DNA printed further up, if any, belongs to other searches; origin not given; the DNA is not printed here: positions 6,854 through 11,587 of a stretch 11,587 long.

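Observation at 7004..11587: Giant surface protein built from nested tandem repeats, including stand-alone P-domains with no protease domain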

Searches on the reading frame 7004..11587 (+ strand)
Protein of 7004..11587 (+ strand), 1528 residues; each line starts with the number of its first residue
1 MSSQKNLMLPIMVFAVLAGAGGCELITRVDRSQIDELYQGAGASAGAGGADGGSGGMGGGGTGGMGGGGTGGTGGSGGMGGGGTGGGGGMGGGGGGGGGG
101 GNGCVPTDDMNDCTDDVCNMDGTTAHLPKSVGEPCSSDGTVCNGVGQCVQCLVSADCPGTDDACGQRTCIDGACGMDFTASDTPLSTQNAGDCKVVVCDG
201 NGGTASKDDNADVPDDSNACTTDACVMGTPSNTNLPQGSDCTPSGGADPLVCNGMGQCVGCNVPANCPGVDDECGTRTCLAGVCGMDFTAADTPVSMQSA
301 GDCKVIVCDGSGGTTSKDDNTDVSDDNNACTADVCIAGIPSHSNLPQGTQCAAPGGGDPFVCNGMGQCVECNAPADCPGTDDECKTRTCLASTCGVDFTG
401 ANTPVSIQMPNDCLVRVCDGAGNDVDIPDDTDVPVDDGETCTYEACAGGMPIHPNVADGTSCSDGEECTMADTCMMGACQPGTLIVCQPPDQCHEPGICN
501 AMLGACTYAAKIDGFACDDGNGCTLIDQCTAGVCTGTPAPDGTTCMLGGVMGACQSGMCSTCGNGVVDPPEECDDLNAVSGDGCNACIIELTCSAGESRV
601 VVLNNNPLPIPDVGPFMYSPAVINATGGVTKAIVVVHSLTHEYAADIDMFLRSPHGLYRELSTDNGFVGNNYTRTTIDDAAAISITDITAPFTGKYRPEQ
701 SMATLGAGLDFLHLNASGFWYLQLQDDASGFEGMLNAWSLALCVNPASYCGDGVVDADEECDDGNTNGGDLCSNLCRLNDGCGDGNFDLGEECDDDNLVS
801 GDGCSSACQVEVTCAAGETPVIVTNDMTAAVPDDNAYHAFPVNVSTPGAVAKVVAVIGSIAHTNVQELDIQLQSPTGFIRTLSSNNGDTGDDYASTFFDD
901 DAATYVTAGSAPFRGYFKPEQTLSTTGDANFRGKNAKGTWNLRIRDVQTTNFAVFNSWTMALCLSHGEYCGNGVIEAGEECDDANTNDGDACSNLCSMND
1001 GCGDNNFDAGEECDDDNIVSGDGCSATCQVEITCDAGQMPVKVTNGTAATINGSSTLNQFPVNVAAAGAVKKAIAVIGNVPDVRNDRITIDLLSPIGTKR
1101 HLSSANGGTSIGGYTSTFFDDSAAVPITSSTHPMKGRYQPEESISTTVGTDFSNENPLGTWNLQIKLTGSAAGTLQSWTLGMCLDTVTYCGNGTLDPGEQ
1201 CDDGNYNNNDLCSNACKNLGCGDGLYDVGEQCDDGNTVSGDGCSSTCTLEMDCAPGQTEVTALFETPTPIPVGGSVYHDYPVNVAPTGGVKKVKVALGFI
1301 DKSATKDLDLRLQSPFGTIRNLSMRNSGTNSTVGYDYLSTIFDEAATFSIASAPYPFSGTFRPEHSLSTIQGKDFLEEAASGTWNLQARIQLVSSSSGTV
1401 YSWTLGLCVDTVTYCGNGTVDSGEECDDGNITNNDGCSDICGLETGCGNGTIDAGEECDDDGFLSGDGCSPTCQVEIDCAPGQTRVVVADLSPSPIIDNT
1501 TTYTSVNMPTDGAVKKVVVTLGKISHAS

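Call 5: search_protein_families(library=pfam, proteins=[window:7004-11587:+], max_evalue=0.01)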
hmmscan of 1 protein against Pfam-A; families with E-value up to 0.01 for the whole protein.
window:7004-11587:+ (1528 aa): 2 families
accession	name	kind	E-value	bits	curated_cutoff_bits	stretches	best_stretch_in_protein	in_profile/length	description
PF01483.27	P_proprotein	-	5.5e-28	97.3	21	3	853-961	3-85/86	Proprotein convertase P-domain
PF13948.11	DUF4215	-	5.1e-26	91.2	27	6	1187-1217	18-47/47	Domain of unknown function (DUF4215)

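Call 6: search_protein_families(library=ncbifam, proteins=[window:7004-11587:+], max_evalue=0.01)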
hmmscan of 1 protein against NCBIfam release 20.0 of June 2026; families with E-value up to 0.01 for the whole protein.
window:7004-11587:+ (1528 aa): 1 family
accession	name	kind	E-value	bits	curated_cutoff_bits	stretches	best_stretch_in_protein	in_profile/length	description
TIGR02232.1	myxo_disulf_rpt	repeat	4.7e-68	224.7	20.8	9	1221-1251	4-34/38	cysteine-rich acidic repeat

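Call 10: find_homologous_proteins(query=window:7004-11587:+, max_evalue=1e-10)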
Query window:7004-11587:+ (1528 aa): 357 proteins with E <= 1e-10 among 8000 candidates; the best 120 are listed.
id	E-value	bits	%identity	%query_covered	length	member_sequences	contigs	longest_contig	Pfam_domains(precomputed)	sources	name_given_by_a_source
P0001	0.0e+0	2312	56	86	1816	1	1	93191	PF13948.12,PF01483.28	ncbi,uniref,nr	ncbi:proprotein convertase P-domain-containing protein [Polyangium sorediatum]|uniref:Proprotein con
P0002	0.0e+0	2266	59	86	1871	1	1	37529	PF13948.12,PF01483.28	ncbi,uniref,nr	ncbi:proprotein convertase P-domain-containing protein [Polyangium sp. 6x1]|uniref:proprotein conver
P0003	0.0e+0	1586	50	23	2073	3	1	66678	PF13205.13,PF00932.26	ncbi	-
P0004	0.0e+0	1335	39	89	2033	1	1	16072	PF13948.12,PF01483.28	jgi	jgi:cysteine-rich repeat protein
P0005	0.0e+0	1018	42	31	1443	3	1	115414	PF13205.13,PF00932.26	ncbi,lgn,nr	ncbi:MAG: lamin tail domain-containing protein [Archangium sp.]|nr:lamin tail domain-containing prot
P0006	5.6e-296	1003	46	27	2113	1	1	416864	PF13205.13,PF00932.26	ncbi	ncbi:MAG: lamin tail domain-containing protein [Polyangiaceae bacterium]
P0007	2.2e-282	958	42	24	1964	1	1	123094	-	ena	-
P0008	4.7e-264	898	43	24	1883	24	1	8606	-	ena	-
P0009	5.6e-262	891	45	25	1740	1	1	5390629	PF13205.13,PF00932.26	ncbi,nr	ncbi:MAG: lamin tail domain-containing protein [Polyangiaceae bacterium]|nr:lamin tail domain-contai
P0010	1.4e-258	880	38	29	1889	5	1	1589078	-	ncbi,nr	ncbi:MAG: hypothetical protein H6725_14580 [Sandaracinaceae bacterium]|nr:hypothetical protein [Sand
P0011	2.9e-257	875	43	28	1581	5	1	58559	-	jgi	jgi:hypothetical protein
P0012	9.2e-257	874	41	30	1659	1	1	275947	PF13205.13,PF00932.26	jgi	jgi:hypothetical protein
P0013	2.3e-249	849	48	25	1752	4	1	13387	PF13205.13,PF00932.26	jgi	jgi:hypothetical protein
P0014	3.7e-247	842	42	29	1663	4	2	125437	PF13205.13,PF00932.26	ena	-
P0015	4.4e-247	841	43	28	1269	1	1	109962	PF13205.13,PF00932.26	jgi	jgi:Bacterial Ig-like domain/Lamin Tail Domain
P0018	3.8e-240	818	40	71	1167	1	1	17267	PF13948.12,PF01483.28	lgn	-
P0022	2.1e-214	733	44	28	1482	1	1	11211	PF04151.22,PF13948.12,PF01483.28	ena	-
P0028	7.0e-204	698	34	73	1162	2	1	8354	PF13948.12,PF01483.28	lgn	-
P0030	2.2e-203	697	51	21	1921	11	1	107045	PF04151.22,PF13948.12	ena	-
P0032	8.6e-201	688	35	67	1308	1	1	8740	PF04151.22,PF13948.12,PF01483.28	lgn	-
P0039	3.1e-192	660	35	75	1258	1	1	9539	PF13948.12,PF01483.28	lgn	-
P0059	1.8e-172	594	36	56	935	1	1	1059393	PF01483.28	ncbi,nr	ncbi:MAG: proprotein convertase P-domain-containing protein [Polyangiaceae bacterium]|nr:proprotein 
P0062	9.1e-166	572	38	46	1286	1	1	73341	PF04151.22,PF13948.12,PF01483.28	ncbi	ncbi:MAG: DUF4215 domain-containing protein [Polyangiaceae bacterium]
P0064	7.6e-165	569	35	56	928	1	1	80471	PF13948.12,PF01483.28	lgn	-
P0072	8.2e-149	516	36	42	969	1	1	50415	PF13948.12,PF01483.28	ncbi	ncbi:MAG: proprotein convertase P-domain-containing protein [Polyangiaceae bacterium]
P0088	1.3e-134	469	38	46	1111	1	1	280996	PF00059.28,PF00932.26,PF13948.12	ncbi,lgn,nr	ncbi:MAG: DUF4215 domain-containing protein [Polyangiaceae bacterium]|nr:DUF4215 domain-containing p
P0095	1.9e-125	438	32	70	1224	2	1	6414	PF04151.22,PF13948.12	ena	-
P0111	2.9e-109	385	48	23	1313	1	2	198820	PF13948.12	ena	-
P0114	3.1e-105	371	39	25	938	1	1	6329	PF13948.12,PF01483.28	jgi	-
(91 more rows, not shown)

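Call 20: find_encoding_contigs(protein=P0002, flank=10000, max_places=3)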
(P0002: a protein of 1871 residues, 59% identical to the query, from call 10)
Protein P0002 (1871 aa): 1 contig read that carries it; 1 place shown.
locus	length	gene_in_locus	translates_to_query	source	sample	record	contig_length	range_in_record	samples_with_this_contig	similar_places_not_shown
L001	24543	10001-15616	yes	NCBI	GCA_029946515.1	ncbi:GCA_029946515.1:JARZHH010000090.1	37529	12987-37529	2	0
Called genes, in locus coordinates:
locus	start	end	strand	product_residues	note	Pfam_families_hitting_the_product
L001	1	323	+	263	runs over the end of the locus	PF00121:TIM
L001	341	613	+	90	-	PF03840:SecG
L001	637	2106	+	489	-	PF13231:PMT_2 (weak)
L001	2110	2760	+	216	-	PF25084:LbH_EIF2B (weak), PF00132:Hexapep, PF25087:GMPPB_C (weak), PF14602:Hexapep_2 (weak), PF00132:Hexapep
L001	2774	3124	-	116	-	-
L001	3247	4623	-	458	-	-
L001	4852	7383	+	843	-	PF04932:Wzy_C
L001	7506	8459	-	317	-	-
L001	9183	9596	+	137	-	-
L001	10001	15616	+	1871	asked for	PF01483:P_proprotein, PF13948:DUF4215 (weak), PF01483:P_proprotein (weak), PF13948:DUF4215 (weak), PF01483:P_proprotein, PF13948:DUF4215 (weak), PF01483:P_proprotein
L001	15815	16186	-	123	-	-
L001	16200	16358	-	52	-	-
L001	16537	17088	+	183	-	PF04542:Sigma70_r2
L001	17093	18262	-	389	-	-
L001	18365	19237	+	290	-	PF00126:HTH_1, PF03466:LysR_substrate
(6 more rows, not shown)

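Call 21: find_encoding_contigs(protein=P0001, flank=10000, max_places=3)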
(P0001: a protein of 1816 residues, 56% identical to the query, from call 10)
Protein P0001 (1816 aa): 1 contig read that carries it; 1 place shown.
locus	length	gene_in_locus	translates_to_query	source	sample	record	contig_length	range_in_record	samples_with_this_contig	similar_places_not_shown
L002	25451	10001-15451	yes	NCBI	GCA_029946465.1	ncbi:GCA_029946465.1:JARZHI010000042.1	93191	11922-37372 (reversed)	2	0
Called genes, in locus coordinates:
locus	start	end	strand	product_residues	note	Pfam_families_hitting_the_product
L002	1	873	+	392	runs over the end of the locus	-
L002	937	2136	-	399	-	-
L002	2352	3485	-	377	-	PF00989:PAS (faint), PF08448:PAS_4 (faint), PF13188:PAS_8 (faint), PF01740:STAS (faint)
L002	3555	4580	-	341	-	-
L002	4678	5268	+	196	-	-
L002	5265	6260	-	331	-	-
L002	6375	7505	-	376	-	PF16561:AMPK1_CBM, PF03372:Exo_endo_phos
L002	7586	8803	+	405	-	PF02222:ATP-grasp, PF07478:Dala_Dala_lig_C (weak), PF13535:ATP-grasp_4 (weak)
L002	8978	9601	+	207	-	-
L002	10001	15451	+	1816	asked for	PF01483:P_proprotein (weak), PF13948:DUF4215 (weak), PF01483:P_proprotein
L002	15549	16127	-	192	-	PF00440:TetR_N, PF17920:TetR_C_16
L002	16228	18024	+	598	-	PF00743:FMO-like, PF00890:FAD_binding_2 (weak), PF01266:DAO (faint), PF07992:Pyr_redox_2, PF13450:NAD_binding_8, PF13738:Pyr_redox_3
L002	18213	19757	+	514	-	PF01436:NHL (faint), PF21959:DUF6923 (faint), PF08450:SGL (weak), PF24684:Vgb_lyase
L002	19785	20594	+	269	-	PF00106:adh_short, PF08659:KR, PF13561:adh_short_C2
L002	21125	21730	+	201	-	-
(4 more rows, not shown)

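Call 36: find_related_loci(query=window:7004-11587:+, collection=genome_contigs, flank=6000)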
Query window:7004-11587:+ (1528 aa) in genome_contigs; peptide patterns used: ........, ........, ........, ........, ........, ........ (x = any residue, [..] = any of these).
204 stretches matched a pattern; 161 encode a relative of the query (tblastn E <= 1e-3); the best 80 are kept; 79 distinct loci.
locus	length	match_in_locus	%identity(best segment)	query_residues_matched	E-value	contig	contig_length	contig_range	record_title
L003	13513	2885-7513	42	215-1527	0e+0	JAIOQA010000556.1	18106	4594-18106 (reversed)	MAG: Deltaproteobacteria bacterium isolate LakeFargette_0920_ALND_MAG_72_12 LacPavin_0920_ALND_scaffold_1053702, whole g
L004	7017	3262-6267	39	496-1527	2e-170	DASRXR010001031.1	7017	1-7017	MAG TPA_asm: Polyangiales bacterium isolate SMAG_U12567 k141_377476, whole genome shotgun sequence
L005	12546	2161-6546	40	104-1526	2e-163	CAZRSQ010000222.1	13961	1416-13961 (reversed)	MAG TPA_asm: uncultured Kofleriaceae bacterium isolate SRP287051_co2_177 genome assembly, contig: NODE_7807_length_13961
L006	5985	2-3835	37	541-1525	8e-139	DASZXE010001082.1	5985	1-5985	MAG TPA_asm: Kofleriaceae bacterium isolate SMAG_U6175 k141_455486, whole genome shotgun sequence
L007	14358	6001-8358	35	433-1526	1e-108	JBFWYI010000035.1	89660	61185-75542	MAG: Sandaracinaceae bacterium isolate CA_2019_TPBS_160 NODE_2063_length_89660_cov_7.317626_TPBS, whole genome shotgun s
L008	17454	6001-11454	59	215-1528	0e+0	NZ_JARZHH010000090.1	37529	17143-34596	Polyangium sp. 6x1 NODE_90_length_37529_cov_22.345730, whole genome shotgun sequence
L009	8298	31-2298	30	195-1486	1e-41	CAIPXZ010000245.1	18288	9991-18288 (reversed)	MAG: uncultured Myxococcales bacterium isolate YR2_bin-0002 genome assembly, contig: bin-0002:245/806, whole genome shot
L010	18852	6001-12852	25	416-1519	4e-41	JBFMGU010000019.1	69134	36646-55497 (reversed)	MAG: Myxococcota bacterium isolate MAG305 MAG305_19, whole genome shotgun sequence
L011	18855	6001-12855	27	413-1514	3e-30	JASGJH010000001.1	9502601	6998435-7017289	MAG: Myxococcales bacterium isolate 5N416 JMF-2111-06-0005.ont.bin.416_0, whole genome shotgun sequence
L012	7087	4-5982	28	412-1518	7e-31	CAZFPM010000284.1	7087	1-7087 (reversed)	MAG TPA_asm: uncultured Myxococcales bacterium isolate SRP308112_co1_392 genome assembly, contig: NODE_20923_length_7087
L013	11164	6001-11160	26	560-1514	1e-28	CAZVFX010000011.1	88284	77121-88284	MAG TPA_asm: uncultured Myxococcales bacterium isolate binchicken_co141_516 genome assembly, contig: NODE_892_length_882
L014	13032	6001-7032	35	513-1483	3e-28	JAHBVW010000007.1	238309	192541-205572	MAG: Deltaproteobacteria bacterium isolate ACE_MYX2 MYX2_7, whole genome shotgun sequence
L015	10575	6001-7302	30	562-1488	8e-27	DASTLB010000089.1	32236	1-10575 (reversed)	MAG TPA_asm: Kofleriaceae bacterium isolate SMAG_U2472 k141_962360, whole genome shotgun sequence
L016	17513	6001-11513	26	495-1517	5e-24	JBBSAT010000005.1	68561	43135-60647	MAG: Polyangiales bacterium isolate La6_metabat2.038 La6_metabat2.038_K_1102001_L_68561_cov_13.1569, whole genome shotgu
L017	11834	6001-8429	34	465-1477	6e-23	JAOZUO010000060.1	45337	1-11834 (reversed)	MAG: Deltaproteobacteria bacterium isolate GMC8.metabat2.102 GMC8_287_length_45337_cov_15.339804, whole genome shotgun s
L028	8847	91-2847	31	741-1528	8e-14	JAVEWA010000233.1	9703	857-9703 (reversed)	MAG: Polyangia bacterium isolate BF4_134 NODE_23219_length_9703_cov_4.952172_Biofilm4, whole genome shotgun sequence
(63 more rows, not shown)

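Call 58: search_protein_families(library=ncbifam, proteins=[P0003], max_evalue=1)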
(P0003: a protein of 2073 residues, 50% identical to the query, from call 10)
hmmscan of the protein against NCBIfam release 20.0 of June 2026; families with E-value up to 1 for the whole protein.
P0003 (2073 aa): 1 family
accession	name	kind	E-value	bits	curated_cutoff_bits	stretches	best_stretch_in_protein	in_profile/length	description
TIGR04201.1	Myxo_Cys_RPT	repeat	0.00022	21.2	25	1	1584-1602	2-20/22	Cys-rich repeat-containing protein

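Call 78: search_protein_families(library=ncbifam, proteins=[P0001, P0002, P0004], max_evalue=0.01)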
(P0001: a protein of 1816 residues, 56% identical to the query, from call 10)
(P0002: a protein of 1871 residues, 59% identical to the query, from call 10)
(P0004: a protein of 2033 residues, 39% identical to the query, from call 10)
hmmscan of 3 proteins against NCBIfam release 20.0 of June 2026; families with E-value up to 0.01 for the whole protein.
P0001 (1816 aa): 1 family
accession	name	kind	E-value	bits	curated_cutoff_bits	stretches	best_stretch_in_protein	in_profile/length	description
TIGR02232.1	myxo_disulf_rpt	repeat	3.6e-91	298.7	20.8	12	1635-1666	2-33/38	cysteine-rich acidic repeat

P0002 (1871 aa): 1 family
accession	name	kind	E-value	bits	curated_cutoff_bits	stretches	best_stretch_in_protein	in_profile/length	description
TIGR02232.1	myxo_disulf_rpt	repeat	1e-91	300.4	20.8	12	1691-1721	3-33/38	cysteine-rich acidic repeat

P0004 (2033 aa): 1 family
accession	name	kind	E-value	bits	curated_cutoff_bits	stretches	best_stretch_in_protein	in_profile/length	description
TIGR02232.1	myxo_disulf_rpt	repeat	3.7e-48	161.1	20.8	6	1846-1877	3-34/38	cysteine-rich acidic repeat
